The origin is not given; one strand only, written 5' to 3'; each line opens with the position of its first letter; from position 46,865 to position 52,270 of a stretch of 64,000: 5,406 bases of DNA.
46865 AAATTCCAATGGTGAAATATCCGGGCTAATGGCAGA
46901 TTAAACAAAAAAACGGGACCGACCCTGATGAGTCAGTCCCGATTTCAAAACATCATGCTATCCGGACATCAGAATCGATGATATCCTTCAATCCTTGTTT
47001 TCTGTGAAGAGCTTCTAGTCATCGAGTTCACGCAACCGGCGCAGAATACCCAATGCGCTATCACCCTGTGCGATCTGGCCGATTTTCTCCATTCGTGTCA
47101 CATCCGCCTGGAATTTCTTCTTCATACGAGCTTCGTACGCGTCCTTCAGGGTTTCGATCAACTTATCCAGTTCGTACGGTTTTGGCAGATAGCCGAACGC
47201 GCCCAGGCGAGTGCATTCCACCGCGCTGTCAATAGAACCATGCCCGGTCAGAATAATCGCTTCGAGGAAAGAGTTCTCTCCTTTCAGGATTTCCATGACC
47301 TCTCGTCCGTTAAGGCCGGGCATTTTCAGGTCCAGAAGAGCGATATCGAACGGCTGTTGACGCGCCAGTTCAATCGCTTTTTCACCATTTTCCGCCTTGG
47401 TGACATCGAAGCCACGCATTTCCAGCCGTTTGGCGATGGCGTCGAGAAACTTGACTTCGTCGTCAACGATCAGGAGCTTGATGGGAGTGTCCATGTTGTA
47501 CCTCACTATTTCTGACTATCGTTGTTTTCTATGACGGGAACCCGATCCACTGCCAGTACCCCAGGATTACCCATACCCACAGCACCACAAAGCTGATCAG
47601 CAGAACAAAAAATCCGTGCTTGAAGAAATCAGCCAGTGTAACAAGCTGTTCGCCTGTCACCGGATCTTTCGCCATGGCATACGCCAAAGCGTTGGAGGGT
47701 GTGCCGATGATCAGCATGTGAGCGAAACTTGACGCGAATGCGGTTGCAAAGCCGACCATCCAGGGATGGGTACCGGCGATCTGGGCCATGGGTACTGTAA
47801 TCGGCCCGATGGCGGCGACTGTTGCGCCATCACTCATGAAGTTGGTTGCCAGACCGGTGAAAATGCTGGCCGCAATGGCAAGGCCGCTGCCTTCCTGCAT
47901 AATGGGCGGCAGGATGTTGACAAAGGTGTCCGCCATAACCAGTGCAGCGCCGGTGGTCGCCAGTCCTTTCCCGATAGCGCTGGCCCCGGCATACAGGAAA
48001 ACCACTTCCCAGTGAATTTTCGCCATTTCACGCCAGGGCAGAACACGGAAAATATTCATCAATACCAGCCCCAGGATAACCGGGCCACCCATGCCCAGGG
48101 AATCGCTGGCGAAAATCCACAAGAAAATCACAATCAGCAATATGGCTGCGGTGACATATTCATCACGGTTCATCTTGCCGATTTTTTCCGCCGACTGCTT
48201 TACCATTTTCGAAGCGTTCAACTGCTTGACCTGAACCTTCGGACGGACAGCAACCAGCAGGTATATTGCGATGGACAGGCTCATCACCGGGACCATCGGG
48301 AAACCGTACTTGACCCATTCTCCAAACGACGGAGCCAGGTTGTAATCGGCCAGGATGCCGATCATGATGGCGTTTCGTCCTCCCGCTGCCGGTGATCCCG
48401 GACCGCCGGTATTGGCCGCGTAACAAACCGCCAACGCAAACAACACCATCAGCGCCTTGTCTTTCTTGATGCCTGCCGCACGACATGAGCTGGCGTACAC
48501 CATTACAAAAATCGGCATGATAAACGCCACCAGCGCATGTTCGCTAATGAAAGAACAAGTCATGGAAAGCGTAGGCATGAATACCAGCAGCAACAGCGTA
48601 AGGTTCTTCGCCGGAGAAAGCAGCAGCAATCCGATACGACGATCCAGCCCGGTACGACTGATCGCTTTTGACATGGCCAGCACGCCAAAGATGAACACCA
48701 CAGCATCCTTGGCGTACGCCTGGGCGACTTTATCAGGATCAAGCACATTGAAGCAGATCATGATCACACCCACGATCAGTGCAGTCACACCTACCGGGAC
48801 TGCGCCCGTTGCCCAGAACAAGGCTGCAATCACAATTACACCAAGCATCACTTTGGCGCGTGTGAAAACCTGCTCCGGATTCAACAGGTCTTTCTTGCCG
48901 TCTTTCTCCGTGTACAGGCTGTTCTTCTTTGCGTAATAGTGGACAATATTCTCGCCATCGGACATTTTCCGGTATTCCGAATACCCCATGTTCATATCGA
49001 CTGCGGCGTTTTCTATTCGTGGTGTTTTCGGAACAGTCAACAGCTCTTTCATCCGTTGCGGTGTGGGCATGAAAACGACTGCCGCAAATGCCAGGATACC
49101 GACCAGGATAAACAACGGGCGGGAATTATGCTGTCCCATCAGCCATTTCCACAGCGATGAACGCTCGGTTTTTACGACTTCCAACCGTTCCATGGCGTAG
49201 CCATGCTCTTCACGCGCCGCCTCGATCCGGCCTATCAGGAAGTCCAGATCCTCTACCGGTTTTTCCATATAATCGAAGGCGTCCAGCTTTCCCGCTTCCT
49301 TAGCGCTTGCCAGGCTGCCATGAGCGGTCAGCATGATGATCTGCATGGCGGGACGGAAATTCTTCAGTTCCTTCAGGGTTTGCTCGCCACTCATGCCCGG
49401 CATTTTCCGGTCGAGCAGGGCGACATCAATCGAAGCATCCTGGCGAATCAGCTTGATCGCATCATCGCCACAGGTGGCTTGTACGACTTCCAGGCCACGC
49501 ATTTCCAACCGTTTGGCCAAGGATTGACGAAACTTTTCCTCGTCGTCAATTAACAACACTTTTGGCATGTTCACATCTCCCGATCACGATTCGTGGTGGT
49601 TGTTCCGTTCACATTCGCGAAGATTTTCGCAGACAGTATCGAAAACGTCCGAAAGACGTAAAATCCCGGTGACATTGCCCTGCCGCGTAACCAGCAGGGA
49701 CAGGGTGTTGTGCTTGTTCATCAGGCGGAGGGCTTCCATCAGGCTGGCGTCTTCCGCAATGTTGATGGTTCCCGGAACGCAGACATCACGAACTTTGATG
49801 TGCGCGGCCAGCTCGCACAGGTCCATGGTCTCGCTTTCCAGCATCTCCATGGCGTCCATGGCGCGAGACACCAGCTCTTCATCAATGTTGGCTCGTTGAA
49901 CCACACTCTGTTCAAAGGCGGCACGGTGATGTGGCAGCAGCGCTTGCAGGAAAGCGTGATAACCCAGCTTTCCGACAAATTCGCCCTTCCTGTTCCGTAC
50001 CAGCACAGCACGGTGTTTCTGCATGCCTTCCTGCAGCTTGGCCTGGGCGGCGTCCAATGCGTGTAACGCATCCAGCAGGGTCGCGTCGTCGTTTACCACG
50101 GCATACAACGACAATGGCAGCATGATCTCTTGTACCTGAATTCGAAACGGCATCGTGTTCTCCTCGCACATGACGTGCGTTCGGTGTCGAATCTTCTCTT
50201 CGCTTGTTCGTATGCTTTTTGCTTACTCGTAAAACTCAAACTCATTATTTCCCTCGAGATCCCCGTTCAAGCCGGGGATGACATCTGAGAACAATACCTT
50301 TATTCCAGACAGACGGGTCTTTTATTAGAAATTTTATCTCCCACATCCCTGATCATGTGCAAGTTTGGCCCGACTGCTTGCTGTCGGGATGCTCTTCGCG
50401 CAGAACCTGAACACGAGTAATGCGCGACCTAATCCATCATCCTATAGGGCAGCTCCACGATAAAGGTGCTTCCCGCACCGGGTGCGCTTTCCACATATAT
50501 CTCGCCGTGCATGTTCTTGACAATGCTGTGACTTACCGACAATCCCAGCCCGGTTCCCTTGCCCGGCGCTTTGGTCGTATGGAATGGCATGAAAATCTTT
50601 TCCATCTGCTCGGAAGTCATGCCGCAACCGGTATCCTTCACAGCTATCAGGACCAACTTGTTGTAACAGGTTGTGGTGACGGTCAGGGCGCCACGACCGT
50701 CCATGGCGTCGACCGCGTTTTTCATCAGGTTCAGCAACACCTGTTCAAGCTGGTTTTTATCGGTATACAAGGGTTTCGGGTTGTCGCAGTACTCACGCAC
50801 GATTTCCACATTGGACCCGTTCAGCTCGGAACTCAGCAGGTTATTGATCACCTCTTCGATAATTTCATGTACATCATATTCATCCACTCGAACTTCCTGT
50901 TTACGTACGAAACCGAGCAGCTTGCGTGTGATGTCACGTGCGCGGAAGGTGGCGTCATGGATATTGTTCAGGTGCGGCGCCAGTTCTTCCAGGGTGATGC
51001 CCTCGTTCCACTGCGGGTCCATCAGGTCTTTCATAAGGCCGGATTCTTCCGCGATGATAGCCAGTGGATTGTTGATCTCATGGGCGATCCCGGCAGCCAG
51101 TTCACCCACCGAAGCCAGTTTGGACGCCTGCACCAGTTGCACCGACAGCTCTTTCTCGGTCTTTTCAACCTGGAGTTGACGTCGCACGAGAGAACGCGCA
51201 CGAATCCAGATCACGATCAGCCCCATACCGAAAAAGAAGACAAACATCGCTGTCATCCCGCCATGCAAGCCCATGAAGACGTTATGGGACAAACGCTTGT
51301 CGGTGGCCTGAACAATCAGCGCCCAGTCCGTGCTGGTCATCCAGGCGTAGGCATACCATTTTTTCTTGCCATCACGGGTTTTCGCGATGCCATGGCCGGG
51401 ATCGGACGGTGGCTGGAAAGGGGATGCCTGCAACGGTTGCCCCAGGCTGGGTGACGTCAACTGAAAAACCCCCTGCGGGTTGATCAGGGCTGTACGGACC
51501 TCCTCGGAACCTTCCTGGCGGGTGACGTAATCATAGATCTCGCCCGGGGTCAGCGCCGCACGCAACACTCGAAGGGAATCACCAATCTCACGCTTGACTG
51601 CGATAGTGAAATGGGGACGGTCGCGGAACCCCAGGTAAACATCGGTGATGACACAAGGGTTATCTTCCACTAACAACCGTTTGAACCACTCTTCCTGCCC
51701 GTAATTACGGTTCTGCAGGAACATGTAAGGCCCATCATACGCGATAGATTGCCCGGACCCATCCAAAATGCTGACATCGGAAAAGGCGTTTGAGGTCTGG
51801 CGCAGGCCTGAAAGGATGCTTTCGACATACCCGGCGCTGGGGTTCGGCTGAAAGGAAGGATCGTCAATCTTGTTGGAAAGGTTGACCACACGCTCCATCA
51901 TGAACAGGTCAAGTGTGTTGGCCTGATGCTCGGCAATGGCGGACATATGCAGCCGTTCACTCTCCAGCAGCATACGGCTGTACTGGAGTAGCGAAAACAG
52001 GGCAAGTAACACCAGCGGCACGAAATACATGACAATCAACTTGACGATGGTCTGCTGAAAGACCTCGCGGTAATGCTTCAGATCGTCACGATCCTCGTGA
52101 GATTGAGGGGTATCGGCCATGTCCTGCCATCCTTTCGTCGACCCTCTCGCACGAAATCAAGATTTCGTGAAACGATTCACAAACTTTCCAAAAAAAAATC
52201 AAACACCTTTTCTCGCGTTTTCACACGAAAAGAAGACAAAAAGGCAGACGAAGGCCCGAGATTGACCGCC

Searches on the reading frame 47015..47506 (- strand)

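Call 9: search_protein_families(library=pfam, proteins=[window:47015-47506:-])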
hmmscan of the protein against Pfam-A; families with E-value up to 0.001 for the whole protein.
window:47015-47506:- (163 aa): 1 family
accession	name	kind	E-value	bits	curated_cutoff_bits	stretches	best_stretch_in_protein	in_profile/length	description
PF00072.30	Response_reg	-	3.3e-27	95.3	30.2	1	12-120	2-110/111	Response regulator receiver domain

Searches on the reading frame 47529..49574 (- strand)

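Call 22: search_protein_families(library=pfam, proteins=[window:47529-49574:-])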
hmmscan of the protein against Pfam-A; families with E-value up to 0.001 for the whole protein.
window:47529-49574:- (681 aa): 4 families
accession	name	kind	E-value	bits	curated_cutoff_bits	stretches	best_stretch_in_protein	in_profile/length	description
PF00939.25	Na_sulph_symp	-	2.1e-39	136.3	27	1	233-678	23-470/472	Sodium:sulfate symporter transmembrane region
PF03600.22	CitMHS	-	1.2e-29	103.9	31.9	1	252-612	2-334/336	Citrate transporter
PF00072.30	Response_reg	-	4.1e-24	85.3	30.2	1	6-109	1-103/111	Response regulator receiver domain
PF03709.21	OKR_DC_1_N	-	0.00021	22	29.3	1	17-84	7-71/111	Orn/Lys/Arg decarboxylase, N-terminal domain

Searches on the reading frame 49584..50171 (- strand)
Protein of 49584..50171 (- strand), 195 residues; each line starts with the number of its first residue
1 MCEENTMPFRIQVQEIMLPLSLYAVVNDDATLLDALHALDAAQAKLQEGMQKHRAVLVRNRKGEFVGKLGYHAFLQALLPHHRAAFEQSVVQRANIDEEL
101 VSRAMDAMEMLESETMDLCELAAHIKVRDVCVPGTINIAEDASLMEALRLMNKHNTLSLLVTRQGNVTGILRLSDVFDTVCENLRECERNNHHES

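Call 44: search_protein_families(library=pfam, proteins=[window:49584-50171:-])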
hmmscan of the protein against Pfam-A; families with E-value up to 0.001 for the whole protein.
window:49584-50171:- (195 aa): 1 family
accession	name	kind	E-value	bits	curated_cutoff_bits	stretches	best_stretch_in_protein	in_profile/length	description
PF00571.33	CBS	-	3.2e-11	43.8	24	1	127-178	1-53/57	CBS domain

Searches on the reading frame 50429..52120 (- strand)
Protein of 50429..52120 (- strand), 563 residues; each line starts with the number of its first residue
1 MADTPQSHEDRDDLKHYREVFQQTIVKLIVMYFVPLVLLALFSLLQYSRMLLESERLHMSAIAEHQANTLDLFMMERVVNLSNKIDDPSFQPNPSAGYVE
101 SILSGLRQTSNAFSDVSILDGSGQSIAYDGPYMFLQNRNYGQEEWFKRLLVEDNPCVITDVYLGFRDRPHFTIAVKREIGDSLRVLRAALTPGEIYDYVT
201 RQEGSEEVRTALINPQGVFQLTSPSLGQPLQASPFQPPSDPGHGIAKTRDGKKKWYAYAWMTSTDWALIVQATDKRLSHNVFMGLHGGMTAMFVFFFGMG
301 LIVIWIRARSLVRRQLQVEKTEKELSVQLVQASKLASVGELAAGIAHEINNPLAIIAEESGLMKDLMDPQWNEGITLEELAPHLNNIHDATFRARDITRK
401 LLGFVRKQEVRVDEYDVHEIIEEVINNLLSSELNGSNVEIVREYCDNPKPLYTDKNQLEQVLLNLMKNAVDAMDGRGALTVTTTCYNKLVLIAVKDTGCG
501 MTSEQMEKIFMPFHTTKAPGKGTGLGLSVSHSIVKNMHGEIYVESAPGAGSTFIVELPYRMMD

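Call 22: search_protein_families(library=pfam, proteins=[window:50429-52120:-])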
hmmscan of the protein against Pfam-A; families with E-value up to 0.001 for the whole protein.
window:50429-52120:- (563 aa): 4 families
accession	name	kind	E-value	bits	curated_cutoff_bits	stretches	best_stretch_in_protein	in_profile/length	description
PF02518.31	HATPase_c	-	2.6e-27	95.9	26.4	1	454-559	2-109/111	Histidine kinase-, DNA gyrase B-, and HSP90-like ATPase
PF02743.24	dCache_1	-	5.6e-12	46.1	45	1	108-270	63-239/240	Cache domain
PF00512.31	HisKA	-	3.5e-07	30.6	26.9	1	339-408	3-64/66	His Kinase A (phospho-acceptor) domain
PF14501.12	HATPase_c_5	-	0.00023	21.5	22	1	458-545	6-90/102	GHKL domain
